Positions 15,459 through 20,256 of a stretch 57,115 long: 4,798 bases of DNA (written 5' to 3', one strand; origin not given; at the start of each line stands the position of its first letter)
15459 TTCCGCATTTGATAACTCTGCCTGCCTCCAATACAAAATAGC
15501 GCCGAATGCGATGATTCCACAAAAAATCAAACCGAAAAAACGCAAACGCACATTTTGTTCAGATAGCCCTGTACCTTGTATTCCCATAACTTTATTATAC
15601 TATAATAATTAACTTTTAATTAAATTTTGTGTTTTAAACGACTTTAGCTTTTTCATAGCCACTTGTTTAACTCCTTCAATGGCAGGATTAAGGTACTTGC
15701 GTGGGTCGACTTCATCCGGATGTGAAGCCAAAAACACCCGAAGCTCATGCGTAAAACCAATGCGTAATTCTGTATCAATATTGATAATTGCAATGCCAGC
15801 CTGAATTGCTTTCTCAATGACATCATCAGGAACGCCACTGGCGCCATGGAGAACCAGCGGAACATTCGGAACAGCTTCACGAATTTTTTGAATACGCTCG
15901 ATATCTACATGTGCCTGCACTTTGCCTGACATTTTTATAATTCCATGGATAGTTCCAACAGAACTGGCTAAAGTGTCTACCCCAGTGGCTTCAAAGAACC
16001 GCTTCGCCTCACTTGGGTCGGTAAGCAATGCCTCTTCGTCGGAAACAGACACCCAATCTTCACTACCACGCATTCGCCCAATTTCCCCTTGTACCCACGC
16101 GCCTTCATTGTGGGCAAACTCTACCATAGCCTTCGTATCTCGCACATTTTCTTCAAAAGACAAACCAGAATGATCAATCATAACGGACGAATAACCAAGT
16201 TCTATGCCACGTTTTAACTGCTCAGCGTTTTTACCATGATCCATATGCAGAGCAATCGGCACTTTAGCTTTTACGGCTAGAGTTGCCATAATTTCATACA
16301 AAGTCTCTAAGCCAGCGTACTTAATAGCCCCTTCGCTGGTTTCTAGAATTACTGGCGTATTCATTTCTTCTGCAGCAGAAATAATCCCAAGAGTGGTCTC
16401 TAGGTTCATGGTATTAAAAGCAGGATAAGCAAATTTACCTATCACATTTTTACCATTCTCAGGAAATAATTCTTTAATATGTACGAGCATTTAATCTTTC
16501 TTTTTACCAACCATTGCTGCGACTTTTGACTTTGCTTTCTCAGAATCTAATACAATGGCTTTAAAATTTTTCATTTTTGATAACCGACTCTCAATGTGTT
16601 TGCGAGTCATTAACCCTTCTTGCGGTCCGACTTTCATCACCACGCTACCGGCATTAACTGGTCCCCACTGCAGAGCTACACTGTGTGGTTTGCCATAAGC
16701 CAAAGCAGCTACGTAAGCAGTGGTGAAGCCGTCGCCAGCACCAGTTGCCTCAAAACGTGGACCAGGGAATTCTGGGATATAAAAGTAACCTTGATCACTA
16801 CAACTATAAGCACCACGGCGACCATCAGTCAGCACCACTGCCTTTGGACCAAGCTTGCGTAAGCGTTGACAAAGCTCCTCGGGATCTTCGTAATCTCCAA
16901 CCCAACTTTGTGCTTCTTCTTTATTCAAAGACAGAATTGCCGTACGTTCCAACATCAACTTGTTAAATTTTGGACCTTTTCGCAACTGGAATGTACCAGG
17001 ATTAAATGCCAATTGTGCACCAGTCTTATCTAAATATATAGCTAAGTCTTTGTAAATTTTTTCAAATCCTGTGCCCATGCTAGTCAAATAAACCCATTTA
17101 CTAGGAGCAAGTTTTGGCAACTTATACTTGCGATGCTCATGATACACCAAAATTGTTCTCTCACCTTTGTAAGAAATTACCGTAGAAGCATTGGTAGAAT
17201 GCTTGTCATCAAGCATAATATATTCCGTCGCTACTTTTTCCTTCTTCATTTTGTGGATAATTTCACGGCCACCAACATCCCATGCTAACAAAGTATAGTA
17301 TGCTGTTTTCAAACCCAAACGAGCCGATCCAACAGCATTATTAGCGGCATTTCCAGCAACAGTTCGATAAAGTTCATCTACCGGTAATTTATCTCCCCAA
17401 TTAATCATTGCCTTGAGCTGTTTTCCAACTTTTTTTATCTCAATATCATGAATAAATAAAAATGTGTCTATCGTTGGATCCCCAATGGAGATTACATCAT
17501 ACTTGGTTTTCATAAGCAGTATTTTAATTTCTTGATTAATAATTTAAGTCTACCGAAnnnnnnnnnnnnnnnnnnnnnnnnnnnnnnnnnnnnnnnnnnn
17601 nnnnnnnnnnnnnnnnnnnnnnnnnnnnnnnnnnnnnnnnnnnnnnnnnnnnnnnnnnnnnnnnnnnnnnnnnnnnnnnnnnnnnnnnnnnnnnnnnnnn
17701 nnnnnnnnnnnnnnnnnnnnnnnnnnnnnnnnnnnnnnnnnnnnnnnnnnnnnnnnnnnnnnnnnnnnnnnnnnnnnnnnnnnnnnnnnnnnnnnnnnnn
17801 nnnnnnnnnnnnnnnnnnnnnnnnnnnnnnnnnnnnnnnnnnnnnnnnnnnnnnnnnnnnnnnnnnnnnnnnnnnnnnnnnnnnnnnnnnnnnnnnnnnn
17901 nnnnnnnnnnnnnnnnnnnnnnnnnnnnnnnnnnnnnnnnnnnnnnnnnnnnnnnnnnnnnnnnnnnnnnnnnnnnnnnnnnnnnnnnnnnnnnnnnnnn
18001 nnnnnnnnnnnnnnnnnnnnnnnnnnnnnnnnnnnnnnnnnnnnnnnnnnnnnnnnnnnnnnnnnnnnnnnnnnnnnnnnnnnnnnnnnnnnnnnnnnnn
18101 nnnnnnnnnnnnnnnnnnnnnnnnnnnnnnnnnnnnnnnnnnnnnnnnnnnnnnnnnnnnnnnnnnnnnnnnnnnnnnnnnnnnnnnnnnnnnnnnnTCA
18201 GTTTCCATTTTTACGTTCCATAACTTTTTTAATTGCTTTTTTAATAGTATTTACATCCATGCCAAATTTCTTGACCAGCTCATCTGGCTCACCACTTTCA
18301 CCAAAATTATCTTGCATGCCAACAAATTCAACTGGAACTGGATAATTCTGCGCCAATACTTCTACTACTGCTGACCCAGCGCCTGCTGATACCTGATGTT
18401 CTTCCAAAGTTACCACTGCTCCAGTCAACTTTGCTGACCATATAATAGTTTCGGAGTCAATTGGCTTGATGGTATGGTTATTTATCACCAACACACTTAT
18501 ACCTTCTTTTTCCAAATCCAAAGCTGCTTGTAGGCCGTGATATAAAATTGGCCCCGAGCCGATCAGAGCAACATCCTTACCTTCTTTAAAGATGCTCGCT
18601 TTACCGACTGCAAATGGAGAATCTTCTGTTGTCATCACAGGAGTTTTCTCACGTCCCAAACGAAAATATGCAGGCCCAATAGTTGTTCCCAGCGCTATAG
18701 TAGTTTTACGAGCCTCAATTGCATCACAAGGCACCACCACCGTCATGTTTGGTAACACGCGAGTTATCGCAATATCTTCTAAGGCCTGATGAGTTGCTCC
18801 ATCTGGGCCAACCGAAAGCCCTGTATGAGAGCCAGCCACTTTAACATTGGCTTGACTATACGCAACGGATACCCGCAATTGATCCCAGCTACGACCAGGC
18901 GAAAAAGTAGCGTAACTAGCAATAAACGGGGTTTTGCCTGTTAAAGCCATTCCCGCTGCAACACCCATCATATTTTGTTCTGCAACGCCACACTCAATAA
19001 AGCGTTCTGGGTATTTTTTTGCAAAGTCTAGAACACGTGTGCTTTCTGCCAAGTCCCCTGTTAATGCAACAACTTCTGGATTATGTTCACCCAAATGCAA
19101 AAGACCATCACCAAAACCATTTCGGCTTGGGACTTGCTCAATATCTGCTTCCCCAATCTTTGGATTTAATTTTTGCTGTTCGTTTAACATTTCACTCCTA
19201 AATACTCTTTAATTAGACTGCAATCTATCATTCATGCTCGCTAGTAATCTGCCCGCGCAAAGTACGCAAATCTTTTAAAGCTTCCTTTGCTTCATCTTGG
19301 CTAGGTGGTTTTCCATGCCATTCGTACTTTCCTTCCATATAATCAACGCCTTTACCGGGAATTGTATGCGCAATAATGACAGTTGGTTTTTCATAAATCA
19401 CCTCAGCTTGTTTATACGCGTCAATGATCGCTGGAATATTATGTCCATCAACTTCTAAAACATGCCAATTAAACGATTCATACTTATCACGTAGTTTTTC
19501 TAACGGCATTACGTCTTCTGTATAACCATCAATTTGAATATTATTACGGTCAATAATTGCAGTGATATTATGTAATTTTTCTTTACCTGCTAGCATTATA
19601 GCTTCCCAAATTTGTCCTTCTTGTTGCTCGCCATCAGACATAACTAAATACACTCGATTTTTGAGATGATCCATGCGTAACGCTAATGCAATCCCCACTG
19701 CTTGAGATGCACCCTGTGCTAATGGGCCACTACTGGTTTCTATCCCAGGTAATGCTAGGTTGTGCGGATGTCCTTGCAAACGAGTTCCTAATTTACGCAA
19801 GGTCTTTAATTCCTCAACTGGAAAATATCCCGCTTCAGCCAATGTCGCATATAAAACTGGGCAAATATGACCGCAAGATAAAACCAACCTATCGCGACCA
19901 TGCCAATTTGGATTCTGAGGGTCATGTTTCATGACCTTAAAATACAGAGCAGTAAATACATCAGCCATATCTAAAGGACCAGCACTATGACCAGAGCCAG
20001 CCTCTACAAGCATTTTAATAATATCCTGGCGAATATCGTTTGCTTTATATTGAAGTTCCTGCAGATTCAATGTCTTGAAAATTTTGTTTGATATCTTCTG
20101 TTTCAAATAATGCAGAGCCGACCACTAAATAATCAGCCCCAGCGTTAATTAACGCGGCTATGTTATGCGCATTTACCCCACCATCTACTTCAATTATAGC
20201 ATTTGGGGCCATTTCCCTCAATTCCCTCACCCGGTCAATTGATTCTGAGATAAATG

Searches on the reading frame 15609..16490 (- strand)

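Call 61: search_protein_families(library=pfam, proteins=[window:15609-16490:-], max_evalue=0.001)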
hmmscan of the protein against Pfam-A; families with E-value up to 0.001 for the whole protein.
window:15609-16490:- (293 aa): 1 family
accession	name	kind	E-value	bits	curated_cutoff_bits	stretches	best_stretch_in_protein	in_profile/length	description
PF01116.26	F_bP_aldolase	-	3.3e-88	296.2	25.5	1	18-289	13-276/277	Fructose-bisphosphate aldolase class-II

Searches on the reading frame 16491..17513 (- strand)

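Call 61: search_protein_families(library=pfam, proteins=[window:16491-17513:-], max_evalue=0.001)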
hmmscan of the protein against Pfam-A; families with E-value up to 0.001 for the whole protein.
window:16491-17513:- (340 aa): 1 family
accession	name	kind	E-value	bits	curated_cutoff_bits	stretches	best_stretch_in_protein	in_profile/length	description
PF00294.29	PfkB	-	6.7e-29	101.6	25.8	1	45-301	28-299/302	pfkB family carbohydrate kinase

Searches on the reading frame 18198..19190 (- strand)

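Call 61: search_protein_families(library=pfam, proteins=[window:18198-19190:-], max_evalue=0.001)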
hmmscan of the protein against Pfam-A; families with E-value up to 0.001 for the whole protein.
window:18198-19190:- (330 aa): 3 families
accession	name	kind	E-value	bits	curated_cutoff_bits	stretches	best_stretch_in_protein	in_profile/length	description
PF02779.29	Transket_pyr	-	9.1e-39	133.3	27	1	20-184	3-173/174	Transketolase, pyrimidine binding domain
PF02780.25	Transketolase_C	-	3.3e-28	98.5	25.9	1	196-316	1-124/124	Transketolase, C-terminal domain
PF22613.1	Transketolase_C_1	-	6.8e-06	26.7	27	1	203-312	10-113/113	Transketolase-like TK C-terminal domain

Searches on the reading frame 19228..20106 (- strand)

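Call 61: search_protein_families(library=pfam, proteins=[window:19228-20106:-], max_evalue=0.001)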
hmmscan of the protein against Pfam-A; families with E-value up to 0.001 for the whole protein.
window:19228-20106:- (292 aa): 3 families
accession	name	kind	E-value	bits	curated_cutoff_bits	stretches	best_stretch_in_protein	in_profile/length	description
PF00456.26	Transketolase_N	-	1.9e-59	201.8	22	1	22-277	6-272/334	Transketolase, thiamine diphosphate binding domain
PF13292.11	DXP_synthase_N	-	7.3e-09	35.7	21.2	1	8-192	8-175/274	1-deoxy-D-xylulose-5-phosphate synthase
PF00676.26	E1_dh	-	2.7e-07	30.3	22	1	122-235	96-208/300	Dehydrogenase E1 component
